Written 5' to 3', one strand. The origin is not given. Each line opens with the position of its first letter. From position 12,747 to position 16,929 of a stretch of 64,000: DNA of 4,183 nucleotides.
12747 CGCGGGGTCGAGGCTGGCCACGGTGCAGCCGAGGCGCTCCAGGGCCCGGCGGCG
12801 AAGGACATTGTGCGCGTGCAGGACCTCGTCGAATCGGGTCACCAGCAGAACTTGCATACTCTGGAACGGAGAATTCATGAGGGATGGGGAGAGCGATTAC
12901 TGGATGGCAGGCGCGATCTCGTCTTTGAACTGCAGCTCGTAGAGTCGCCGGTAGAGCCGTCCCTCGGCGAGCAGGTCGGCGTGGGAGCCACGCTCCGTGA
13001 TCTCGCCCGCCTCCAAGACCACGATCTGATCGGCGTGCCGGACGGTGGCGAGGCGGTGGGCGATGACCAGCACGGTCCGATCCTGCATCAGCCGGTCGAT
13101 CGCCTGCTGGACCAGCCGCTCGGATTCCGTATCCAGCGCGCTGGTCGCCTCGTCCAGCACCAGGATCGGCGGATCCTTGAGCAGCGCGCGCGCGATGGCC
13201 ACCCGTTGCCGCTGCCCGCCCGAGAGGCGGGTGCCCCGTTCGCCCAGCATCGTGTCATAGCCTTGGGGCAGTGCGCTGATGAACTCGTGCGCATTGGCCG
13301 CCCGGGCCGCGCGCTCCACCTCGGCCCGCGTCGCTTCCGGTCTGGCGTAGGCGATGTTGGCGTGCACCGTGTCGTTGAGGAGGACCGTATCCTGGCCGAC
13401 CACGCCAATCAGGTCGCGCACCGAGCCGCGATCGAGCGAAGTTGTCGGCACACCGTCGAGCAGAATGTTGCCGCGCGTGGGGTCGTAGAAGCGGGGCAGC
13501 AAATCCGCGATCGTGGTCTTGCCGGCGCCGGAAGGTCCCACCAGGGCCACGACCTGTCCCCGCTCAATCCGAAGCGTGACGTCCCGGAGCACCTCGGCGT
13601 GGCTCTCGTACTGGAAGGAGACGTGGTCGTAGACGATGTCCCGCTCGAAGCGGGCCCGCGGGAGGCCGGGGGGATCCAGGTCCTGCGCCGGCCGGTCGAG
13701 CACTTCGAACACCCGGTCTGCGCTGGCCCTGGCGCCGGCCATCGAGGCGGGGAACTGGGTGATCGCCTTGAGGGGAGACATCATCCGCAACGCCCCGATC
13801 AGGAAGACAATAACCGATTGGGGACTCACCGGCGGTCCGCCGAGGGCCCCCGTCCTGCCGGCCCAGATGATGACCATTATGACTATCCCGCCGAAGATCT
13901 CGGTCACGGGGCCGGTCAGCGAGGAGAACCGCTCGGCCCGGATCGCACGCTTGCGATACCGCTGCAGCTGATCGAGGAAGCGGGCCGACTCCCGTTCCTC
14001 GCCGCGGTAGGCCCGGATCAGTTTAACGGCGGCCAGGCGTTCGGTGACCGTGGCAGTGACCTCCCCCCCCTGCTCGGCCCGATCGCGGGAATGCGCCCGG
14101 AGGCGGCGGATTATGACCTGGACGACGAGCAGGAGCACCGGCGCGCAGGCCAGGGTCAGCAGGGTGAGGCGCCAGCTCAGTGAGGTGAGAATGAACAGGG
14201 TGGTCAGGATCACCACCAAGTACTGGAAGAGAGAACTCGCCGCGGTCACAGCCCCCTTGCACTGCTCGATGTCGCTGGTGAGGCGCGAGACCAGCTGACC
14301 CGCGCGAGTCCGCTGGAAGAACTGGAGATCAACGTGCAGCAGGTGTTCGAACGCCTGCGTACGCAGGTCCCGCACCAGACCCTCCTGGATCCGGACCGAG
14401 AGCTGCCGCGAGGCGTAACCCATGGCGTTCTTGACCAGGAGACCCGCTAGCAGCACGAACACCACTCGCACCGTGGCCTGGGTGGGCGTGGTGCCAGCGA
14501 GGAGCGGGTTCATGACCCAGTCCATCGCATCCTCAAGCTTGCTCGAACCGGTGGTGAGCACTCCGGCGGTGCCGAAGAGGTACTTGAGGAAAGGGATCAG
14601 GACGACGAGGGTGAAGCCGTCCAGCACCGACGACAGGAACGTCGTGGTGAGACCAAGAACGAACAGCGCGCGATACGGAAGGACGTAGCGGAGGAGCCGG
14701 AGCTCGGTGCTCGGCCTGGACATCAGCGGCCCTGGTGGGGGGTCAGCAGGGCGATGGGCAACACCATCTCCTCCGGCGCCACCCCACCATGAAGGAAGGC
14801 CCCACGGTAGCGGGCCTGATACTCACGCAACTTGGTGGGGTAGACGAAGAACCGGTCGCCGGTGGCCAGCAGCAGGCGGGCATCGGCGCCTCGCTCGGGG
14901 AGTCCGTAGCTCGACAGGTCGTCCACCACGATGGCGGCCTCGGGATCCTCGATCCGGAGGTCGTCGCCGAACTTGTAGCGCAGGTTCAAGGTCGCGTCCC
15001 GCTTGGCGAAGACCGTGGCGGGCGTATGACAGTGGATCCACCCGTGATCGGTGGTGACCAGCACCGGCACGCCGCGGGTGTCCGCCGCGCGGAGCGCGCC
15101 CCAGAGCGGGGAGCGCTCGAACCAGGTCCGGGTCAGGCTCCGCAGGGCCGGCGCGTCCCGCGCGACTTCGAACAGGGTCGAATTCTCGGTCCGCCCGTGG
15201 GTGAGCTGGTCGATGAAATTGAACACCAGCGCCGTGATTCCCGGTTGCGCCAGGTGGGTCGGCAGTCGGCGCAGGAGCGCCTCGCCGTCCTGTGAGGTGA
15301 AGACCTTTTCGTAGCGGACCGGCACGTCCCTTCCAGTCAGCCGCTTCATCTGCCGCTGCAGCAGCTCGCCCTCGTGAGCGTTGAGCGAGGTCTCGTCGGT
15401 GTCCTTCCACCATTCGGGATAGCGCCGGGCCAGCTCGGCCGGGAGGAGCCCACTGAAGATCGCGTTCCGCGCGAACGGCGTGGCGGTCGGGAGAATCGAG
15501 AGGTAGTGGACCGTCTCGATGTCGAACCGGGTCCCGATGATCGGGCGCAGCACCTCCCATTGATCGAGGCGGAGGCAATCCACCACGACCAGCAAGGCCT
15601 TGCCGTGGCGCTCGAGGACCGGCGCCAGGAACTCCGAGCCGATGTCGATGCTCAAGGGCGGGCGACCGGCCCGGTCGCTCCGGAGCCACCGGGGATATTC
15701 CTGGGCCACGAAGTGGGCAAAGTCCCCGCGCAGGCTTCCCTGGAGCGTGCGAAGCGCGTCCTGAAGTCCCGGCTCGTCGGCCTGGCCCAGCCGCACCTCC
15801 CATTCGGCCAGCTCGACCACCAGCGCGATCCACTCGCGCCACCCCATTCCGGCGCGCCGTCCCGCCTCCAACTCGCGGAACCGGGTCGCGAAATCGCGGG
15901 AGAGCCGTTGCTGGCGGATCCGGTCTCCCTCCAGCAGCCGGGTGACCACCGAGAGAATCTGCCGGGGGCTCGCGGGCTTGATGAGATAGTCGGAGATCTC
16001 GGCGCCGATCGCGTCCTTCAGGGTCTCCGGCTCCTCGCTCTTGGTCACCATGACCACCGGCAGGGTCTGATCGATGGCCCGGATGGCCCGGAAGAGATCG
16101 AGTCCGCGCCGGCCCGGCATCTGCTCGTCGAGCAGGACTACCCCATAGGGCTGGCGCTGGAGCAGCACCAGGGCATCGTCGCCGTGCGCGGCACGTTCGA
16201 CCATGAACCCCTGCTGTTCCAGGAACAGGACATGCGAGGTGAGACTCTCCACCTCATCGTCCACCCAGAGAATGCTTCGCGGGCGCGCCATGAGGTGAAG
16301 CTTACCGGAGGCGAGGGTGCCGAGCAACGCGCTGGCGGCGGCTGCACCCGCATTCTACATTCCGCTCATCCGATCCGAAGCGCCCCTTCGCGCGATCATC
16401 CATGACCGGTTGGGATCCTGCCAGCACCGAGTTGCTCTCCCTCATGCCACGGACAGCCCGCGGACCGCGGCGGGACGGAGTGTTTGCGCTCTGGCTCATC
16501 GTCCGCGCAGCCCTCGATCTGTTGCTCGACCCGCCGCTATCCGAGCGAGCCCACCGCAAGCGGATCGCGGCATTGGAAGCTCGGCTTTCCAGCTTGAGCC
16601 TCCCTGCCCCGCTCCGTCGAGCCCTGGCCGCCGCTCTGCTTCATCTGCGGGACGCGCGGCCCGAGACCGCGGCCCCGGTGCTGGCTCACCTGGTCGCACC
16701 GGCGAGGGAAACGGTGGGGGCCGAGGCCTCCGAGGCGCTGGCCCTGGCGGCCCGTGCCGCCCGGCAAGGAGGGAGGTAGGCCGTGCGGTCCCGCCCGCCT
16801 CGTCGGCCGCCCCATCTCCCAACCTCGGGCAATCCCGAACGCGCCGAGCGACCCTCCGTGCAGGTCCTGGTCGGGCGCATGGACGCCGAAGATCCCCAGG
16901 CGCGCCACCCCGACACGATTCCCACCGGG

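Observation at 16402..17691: DnaB C-terminal-domain-only ATPase coupled to a small helical protein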

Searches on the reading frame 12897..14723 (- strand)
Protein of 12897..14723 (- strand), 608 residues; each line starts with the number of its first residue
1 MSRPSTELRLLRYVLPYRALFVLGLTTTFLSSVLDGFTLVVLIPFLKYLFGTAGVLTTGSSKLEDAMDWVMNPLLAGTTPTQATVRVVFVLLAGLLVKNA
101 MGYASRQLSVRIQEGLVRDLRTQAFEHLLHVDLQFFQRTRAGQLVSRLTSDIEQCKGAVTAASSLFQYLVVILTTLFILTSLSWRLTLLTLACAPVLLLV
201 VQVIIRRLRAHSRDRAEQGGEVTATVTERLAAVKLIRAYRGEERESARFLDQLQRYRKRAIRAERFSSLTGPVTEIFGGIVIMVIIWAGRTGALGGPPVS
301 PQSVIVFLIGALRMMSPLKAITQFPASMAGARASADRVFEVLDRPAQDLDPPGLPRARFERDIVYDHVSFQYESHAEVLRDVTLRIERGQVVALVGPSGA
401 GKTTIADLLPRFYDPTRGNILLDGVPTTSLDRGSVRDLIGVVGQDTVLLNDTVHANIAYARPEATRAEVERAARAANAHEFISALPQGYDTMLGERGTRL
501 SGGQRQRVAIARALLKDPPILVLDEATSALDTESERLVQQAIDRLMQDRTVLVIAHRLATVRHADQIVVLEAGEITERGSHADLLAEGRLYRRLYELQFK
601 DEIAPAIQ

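Call 77: search_protein_families(library=pfam, proteins=[window:12897-14723:-], max_evalue=0.00001)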
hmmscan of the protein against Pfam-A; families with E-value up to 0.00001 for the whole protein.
window:12897-14723:- (608 aa): 3 families
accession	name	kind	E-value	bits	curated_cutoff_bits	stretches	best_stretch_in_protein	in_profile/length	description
PF00664.28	ABC_membrane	-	5.6e-44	151.3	28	1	28-312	4-268/274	ABC transporter transmembrane region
PF00005.33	ABC_tran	-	3.6e-33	115.5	25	1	379-528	1-137/137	ABC transporter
PF02463.25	SMC_N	-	3.6e-09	36.8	40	1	499-570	136-211/220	RecF/RecN/SMC N terminal domain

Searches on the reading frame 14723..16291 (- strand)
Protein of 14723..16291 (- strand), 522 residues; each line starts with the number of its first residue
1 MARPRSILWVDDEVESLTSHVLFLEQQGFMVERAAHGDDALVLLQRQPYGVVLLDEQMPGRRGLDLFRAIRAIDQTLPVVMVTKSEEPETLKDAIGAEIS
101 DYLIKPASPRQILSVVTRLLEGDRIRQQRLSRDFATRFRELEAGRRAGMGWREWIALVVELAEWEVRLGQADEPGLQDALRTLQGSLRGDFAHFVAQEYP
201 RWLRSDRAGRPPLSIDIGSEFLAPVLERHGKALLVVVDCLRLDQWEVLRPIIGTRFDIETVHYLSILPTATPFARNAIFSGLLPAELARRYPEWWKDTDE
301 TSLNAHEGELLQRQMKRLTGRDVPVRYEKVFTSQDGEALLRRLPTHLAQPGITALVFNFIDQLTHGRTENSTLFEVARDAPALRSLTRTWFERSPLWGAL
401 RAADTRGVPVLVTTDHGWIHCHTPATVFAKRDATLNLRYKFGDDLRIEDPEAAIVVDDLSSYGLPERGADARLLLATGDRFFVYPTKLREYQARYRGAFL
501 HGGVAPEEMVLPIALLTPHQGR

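Call 77: search_protein_families(library=pfam, proteins=[window:14723-16291:-], max_evalue=0.00001)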
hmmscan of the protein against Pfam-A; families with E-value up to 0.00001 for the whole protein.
window:14723-16291:- (522 aa): 2 families
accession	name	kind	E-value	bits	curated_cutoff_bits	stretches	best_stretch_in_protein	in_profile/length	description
PF00072.30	Response_reg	-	3.5e-24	85.5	30.2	1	7-116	1-110/111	Response regulator receiver domain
PF08665.17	PglZ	-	1.2e-18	68.2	25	1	231-424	2-178/179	PglZ domain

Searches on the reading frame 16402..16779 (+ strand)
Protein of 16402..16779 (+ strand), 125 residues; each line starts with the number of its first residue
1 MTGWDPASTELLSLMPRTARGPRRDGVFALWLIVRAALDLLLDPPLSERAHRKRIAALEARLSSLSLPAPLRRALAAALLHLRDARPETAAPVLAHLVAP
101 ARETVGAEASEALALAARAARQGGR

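Call 3: search_protein_families(library=pfam, proteins=[window:16402-16779:+], max_evalue=1)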
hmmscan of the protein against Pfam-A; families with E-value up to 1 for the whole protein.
window:16402-16779:+ (125 aa): 0 families

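Call 4: search_protein_families(library=ncbifam, proteins=[window:16402-16779:+], max_evalue=1)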
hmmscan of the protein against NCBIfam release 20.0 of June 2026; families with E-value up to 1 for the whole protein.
window:16402-16779:+ (125 aa): 1 family
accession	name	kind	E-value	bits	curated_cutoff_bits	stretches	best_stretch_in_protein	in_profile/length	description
TIGR03939.1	PGA_TPR_OMP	equivalog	0.12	10.6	366.65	1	35-116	276-355/800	poly-beta-1,6 N-acetyl-D-glucosamine export porin PgaA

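Call 13: find_homologous_proteins(query=window:16402-16779:+, max_evalue=0.001)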
Query window:16402-16779:+ (125 aa): 1243 proteins with E <= 0.001 among 5598 candidates; the best 120 are listed.
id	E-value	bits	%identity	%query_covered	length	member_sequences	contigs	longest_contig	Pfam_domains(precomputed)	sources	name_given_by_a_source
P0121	2.9e-62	226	94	100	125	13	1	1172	-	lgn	-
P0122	2.1e-61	223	93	100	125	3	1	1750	-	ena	-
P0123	2.7e-50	188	77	86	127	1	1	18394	-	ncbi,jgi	jgi:hypothetical protein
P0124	3.6e-49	184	80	86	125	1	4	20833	-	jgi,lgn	jgi:hypothetical protein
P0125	3.2e-46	174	72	98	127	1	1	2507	-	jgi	jgi:hypothetical protein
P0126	7.9e-46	173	72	85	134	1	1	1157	-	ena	-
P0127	2.2e-45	172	71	85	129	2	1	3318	-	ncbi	-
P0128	2.7e-45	171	70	100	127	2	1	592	-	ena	-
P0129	3.2e-45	171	69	83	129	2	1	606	-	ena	-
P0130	3.8e-45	171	71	98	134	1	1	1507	-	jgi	jgi:hypothetical protein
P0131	4.7e-45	171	70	100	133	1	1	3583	-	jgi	jgi:hypothetical protein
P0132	8.4e-45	170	70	86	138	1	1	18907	-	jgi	jgi:hypothetical protein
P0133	9.2e-45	170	70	83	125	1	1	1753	-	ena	-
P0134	9.9e-45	170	72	86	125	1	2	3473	-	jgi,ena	-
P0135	1.0e-44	170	70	86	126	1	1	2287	-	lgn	-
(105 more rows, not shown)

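Call 33: search_protein_families(library=padloc, proteins=[window:16402-16779:+], max_evalue=0.01)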
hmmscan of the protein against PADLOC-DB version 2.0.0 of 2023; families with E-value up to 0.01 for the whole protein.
window:16402-16779:+ (125 aa): 0 families

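Call 34: search_protein_families(library=phrogs, proteins=[window:16402-16779:+], max_evalue=0.01)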
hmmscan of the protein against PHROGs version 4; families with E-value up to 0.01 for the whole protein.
window:16402-16779:+ (125 aa): 0 families
